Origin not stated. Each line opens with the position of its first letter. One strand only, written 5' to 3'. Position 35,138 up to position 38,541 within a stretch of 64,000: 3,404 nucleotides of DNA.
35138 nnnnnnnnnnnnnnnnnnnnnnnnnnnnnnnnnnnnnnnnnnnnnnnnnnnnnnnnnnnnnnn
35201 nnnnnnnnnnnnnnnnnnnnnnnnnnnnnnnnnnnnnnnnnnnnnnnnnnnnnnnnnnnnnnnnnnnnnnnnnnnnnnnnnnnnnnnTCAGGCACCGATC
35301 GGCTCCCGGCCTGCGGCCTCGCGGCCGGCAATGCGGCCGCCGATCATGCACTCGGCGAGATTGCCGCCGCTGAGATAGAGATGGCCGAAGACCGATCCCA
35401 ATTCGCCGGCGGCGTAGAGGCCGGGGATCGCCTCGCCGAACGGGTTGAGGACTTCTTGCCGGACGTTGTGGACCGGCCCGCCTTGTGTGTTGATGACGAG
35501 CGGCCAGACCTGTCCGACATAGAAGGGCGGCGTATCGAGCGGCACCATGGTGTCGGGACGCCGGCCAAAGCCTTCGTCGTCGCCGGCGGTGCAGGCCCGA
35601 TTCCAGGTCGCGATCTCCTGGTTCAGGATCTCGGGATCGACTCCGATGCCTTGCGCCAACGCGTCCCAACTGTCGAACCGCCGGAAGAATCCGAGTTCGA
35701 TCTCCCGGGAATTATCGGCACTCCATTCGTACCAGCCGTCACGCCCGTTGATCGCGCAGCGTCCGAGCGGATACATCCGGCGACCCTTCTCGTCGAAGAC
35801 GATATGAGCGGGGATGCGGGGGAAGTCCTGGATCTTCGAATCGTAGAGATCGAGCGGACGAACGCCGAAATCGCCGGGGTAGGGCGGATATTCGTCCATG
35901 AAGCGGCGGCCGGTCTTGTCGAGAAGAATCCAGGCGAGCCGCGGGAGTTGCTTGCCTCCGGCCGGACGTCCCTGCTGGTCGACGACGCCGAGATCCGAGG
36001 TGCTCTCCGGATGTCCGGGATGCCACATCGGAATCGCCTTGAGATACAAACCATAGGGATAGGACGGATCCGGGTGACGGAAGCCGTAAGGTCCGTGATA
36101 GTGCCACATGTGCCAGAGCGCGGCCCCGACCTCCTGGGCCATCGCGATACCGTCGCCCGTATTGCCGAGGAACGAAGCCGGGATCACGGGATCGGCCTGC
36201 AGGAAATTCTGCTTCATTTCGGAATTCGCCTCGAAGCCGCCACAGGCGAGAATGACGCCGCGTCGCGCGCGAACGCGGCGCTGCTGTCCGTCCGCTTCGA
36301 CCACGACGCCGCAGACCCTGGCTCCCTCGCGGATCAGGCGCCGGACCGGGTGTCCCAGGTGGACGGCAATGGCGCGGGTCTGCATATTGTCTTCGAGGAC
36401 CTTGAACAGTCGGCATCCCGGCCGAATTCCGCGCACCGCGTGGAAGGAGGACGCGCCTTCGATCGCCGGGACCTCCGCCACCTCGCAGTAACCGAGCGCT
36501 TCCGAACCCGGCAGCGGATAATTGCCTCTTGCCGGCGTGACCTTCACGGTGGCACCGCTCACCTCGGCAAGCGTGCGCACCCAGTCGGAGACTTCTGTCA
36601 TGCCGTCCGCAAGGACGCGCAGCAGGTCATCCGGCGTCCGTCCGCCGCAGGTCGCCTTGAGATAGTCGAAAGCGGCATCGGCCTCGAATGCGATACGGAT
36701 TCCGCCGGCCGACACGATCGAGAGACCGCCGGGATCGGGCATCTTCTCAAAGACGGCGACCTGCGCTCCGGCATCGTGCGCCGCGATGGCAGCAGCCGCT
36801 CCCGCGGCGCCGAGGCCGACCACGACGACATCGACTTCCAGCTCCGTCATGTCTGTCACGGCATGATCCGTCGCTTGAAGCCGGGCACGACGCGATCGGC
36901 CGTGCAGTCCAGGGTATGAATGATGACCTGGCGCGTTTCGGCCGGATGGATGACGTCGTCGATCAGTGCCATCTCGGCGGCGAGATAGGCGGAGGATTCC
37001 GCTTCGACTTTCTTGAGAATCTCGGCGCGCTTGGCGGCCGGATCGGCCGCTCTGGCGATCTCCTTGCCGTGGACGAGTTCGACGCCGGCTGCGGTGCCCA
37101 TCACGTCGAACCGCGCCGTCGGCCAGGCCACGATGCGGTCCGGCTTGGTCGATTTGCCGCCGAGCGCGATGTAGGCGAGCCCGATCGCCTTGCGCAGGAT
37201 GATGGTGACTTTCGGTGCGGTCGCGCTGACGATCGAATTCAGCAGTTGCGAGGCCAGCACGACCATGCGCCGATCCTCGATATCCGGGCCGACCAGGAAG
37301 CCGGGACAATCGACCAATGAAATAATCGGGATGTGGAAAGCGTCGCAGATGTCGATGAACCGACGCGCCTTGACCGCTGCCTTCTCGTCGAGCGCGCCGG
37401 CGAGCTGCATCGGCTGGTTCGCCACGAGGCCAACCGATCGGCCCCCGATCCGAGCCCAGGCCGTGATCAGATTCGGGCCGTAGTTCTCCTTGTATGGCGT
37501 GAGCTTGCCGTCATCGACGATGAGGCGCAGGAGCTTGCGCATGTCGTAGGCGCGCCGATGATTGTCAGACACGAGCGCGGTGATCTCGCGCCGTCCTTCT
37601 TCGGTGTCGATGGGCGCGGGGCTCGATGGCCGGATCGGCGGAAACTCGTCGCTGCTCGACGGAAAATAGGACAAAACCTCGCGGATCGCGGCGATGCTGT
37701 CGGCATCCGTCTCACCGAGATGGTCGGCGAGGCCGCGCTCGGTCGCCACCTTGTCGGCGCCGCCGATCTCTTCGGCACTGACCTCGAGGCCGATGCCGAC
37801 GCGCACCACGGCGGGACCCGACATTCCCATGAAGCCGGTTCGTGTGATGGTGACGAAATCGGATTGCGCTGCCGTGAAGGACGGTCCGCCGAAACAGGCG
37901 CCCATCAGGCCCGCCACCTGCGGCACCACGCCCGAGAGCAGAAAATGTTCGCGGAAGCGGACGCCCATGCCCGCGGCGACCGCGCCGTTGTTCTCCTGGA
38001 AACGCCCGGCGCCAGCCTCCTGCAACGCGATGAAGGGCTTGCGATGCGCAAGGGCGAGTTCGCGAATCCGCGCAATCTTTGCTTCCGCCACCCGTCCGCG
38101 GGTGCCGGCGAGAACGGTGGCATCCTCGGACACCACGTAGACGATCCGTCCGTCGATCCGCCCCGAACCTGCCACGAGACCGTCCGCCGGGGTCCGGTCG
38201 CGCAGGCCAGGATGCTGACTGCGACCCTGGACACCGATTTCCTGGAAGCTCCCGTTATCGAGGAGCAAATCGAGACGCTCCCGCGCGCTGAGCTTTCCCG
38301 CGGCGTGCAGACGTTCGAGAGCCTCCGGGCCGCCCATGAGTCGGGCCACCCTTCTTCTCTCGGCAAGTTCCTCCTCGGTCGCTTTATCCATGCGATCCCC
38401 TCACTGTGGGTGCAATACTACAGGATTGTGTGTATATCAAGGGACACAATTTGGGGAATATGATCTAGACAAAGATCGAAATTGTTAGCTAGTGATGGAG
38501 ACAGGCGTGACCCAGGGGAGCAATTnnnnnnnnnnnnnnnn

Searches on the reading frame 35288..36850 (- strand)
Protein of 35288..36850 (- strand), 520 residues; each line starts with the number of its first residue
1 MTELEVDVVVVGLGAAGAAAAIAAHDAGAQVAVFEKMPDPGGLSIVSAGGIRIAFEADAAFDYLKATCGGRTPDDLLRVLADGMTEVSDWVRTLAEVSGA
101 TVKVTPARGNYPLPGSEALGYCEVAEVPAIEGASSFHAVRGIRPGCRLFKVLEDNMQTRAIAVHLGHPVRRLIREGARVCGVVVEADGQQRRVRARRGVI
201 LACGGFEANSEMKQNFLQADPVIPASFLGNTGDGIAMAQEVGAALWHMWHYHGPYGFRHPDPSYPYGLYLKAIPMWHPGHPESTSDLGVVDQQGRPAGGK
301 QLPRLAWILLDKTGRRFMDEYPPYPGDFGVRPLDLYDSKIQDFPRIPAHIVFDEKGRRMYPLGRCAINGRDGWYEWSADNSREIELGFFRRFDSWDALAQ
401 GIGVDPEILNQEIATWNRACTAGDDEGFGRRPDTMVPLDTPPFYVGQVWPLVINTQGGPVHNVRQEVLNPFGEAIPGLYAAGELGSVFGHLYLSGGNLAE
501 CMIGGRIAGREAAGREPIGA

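Call 12: search_protein_families(library=ncbifam, proteins=[window:35288-36850:-], max_evalue=0.00001)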
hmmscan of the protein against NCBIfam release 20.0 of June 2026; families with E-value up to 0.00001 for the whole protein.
window:35288-36850:- (520 aa): 36 families (the best 25 are shown)
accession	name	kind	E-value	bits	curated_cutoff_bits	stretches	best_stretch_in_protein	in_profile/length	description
TIGR01813.1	flavo_cyto_c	subfamily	2.4e-52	178.2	285.45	2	139-509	123-443/444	flavocytochrome c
NF009478.0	PRK12844.1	equivalog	6.2e-49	166.7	789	1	158-516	222-552/559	3-ketosteroid-delta-1-dehydrogenase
NF005510.0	PRK07121.1-3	subfamily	2.4e-47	161.8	481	2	4-261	21-298/492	FAD-binding protein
NF005511.0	PRK07121.1-4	equivalog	7.7e-45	153.3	466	3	386-515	405-542/553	FAD-binding protein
NF005882.1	PRK07843.1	equivalog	9e-43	146.5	788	3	139-248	195-306/547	3-oxosteroid 1-dehydrogenase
NF009473.0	PRK12835.1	subfamily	4.5e-42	144.3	837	3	155-245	222-315/585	FAD-binding protein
NF004789.0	PRK06134.1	subfamily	5.6e-40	137.4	747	3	147-245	218-320/581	FAD-dependent oxidoreductase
NF005064.0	PRK06481.1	equivalog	1.8e-39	135.8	542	3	387-513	373-500/506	flavocytochrome c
NF006130.0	PRK08274.1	equivalog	4.6e-39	134.5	369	1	4-514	4-460/467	FAD-dependent tricarballylate dehydrogenase TcuA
NF009477.0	PRK12843.1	equivalog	1.2e-37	129.6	758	3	308-513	360-569/578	FAD-dependent oxidoreductase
NF009474.0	PRK12837.1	equivalog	2.3e-33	115.8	675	2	159-269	187-298/513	FAD-binding protein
NF009479.0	PRK12845.1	equivalog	4e-30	104.7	793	2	160-248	233-323/566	3-ketosteroid-delta-1-dehydrogenase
NF005509.0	PRK07121.1-2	subfamily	7.2e-30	104.1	630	2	5-249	42-309/527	FAD-binding protein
NF009476.0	PRK12839.1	equivalog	4.4e-29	101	940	2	386-515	421-567/572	FAD-dependent oxidoreductase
NF053717.1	VnlPnlRedVprA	equivalog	3.3e-28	98.8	600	2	383-489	346-452/481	vinyl phenol reductase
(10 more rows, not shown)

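Call 27: search_solved_structures(query=window:35288-36850:-, max_evalue=1e-15)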
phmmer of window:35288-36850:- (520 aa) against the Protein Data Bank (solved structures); distinct sequences matched with E-value up to 1e-15: 23.
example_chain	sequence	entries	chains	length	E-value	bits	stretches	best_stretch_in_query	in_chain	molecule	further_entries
6t85_A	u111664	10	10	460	4.7e-32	114.4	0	347-514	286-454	Urocanate reductase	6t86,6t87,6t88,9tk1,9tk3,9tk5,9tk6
7p18_A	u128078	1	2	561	2.5e-30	108.8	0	156-250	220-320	3-oxosteroid 1-dehydrogenase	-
1d4c_A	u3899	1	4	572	1e-29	106.8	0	388-513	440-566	FLAVOCYTOCHROME C FUMARATE REDUCTASE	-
1d4d_A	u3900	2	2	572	3.6e-29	104.9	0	6-249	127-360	FLAVOCYTOCHROME C FUMARATE REDUCTASE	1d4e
1lj1_A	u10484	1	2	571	4.2e-28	101.4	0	383-513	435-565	flavocytochrome c3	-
1m64_A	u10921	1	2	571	4.3e-28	101.3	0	383-513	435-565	flavocytochrome c3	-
1jrz_A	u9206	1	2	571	9.5e-28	100.2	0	383-513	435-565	FLAVOCYTOCHROME C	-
1jrx_A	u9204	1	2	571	1e-27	100.1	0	383-513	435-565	FLAVOCYTOCHROME C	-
2b7s_A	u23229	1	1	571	1.1e-27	100.1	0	383-513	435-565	Fumarate reductase flavoprotein subunit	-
1p2e_A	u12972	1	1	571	1.1e-27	100.1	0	383-513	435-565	flavocytochrome c3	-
1jry_A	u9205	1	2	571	1.1e-27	100.1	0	383-513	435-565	FLAVOCYTOCHROME C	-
1qjd_A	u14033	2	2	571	1.1e-27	100.1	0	383-513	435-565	FLAVOCYTOCHROME C3 | Fumarate reductase flavoprotein subunit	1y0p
1p2h_A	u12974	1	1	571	1.1e-27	100.1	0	383-513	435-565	flavocytochrome c3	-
2b7r_A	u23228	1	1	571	1.2e-27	99.9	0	383-513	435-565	Fumarate reductase flavoprotein subunit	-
1q9i_A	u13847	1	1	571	1.2e-27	99.9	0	384-513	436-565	flavocytochrome c3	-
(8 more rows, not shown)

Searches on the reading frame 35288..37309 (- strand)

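Call 4: search_protein_families(library=pfam, proteins=[window:35288-37309:-])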
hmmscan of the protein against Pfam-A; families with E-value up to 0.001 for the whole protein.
window:35288-37309:- (673 aa): 6 families
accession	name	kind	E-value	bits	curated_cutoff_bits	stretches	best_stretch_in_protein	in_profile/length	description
PF00890.30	FAD_binding_2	-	6.1e-46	157.9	20.4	2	160-404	1-250/414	FAD binding domain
PF03486.20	HI0933_like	-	3.2e-11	43.6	50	1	160-203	2-44/244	HI0933-like protein Rossmann domain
PF01266.30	DAO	-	3.6e-09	37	27.9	1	160-361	1-209/353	FAD dependent oxidoreductase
PF12831.13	FAD_oxidored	-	1.1e-08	35.3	27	1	160-202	1-43/416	FAD dependent oxidoreductase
PF13450.12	NAD_binding_8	-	2.6e-05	24.9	21.9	1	163-196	1-34/68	NAD(P)-binding Rossmann-like domain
PF07992.20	Pyr_redox_2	-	3.9e-05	23.7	26.1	0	160-189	2-31/291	Pyridine nucleotide-disulphide oxidoreductase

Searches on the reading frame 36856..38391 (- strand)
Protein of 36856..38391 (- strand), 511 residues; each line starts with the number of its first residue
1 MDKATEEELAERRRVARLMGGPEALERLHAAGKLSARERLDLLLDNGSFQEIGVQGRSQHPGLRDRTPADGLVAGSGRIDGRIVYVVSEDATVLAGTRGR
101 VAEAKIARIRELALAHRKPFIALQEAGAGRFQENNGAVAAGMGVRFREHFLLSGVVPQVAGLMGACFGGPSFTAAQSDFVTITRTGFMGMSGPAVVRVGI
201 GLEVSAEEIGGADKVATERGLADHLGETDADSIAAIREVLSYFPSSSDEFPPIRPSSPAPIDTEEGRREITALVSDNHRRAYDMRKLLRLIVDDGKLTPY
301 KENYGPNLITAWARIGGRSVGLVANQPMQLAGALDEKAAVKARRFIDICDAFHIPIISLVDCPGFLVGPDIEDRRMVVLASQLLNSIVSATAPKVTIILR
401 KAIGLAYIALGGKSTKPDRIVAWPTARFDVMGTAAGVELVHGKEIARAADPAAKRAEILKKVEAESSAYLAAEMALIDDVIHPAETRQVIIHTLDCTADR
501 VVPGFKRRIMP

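Call 5: search_protein_families(library=pfam, proteins=[window:36856-38391:-])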
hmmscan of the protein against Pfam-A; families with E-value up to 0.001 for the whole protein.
window:36856-38391:- (511 aa): 2 families
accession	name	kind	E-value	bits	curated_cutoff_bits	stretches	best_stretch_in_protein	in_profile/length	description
PF01039.27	Carboxyl_trans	-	4.3e-115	385.6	22.3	1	29-500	3-481/493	Carboxyl transferase domain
PF03255.19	ACCA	-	0.00024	20.8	23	1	341-400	135-194/310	Acetyl co-enzyme A carboxylase carboxyltransferase-like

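Call 12: search_protein_families(library=ncbifam, proteins=[window:36856-38391:-], max_evalue=0.00001)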
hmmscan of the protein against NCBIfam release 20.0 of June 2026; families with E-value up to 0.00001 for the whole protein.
window:36856-38391:- (511 aa): 4 families
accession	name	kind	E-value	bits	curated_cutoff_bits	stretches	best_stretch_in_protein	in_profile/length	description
TIGR01117.1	mmdA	subfamily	1.1e-125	420.3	998.8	1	7-498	4-496/512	methylmalonyl-CoA decarboxylase subunit alpha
NF005530.0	PRK07189.1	equivalog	2.6e-21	76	228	1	34-202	16-195/303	biotin-independent malonate decarboxylase subunit beta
TIGR03133.1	malonate_beta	equivalog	2.6e-19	69.6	278.15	1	34-203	6-186/274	biotin-independent malonate decarboxylase subunit beta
TIGR00515.1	accD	equivalog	2.5e-08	33.6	317.45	1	34-134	57-172/285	acetyl-CoA carboxylase, carboxyltransferase subunit beta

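Call 18: search_solved_structures(query=window:36856-38391:-, max_evalue=1e-20)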
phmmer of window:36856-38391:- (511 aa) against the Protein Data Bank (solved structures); distinct sequences matched with E-value up to 1e-20: 46.
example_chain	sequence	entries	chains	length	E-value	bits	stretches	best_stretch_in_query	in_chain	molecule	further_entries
3n6r_B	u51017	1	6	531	4.5e-105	355.5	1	5-492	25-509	Propionyl-CoA carboxylase, beta subunit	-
8pn8_A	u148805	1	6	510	8.7e-105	354.6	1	7-495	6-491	Propionyl-CoA carboxylase beta chain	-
6ybq_A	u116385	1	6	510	1.4e-104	353.9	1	7-495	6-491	Propionyl-CoA carboxylase beta chain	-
6ybp_A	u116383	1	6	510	1e-103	351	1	7-495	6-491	Propionyl-CoA carboxylase beta chain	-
8pn7_A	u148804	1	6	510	1.5e-103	350.5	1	7-495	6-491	Propionyl-CoA carboxylase beta chain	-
1xnw_A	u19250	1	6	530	2.9e-103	349.5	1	12-494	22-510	propionyl-CoA carboxylase complex B subunit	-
3iav_A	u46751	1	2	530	4.1e-103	349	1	12-494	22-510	Propionyl-CoA carboxylase complex B subunit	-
3ib9_A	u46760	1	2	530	5.3e-103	348.7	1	12-494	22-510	Propionyl-CoA carboxylase complex B subunit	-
3ibb_A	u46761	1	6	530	1.6e-102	347.1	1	12-494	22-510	Propionyl-CoA carboxylase complex B subunit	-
3mfm_C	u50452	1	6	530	2.3e-102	346.6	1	12-494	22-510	Propionyl-CoA carboxylase complex B subunit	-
1xnv_A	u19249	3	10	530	2.7e-102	346.4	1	12-494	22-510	propionyl-CoA carboxylase complex B subunit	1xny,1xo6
1vrg_A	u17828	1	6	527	2.9e-102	346.2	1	7-501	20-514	propionyl-CoA carboxylase, beta subunit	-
1on3_A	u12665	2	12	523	4e-100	339.2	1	6-499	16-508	Methylmalonyl-CoA carboxyltransferase 12S subunit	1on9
1x0u_A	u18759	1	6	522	4.8e-98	332.3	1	7-496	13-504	hypothetical methylmalonyl-CoA decarboxylase alpha subunit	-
9j0c_A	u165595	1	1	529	5.1e-98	332.2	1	7-502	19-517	Acyl-CoA carboxylase subunit beta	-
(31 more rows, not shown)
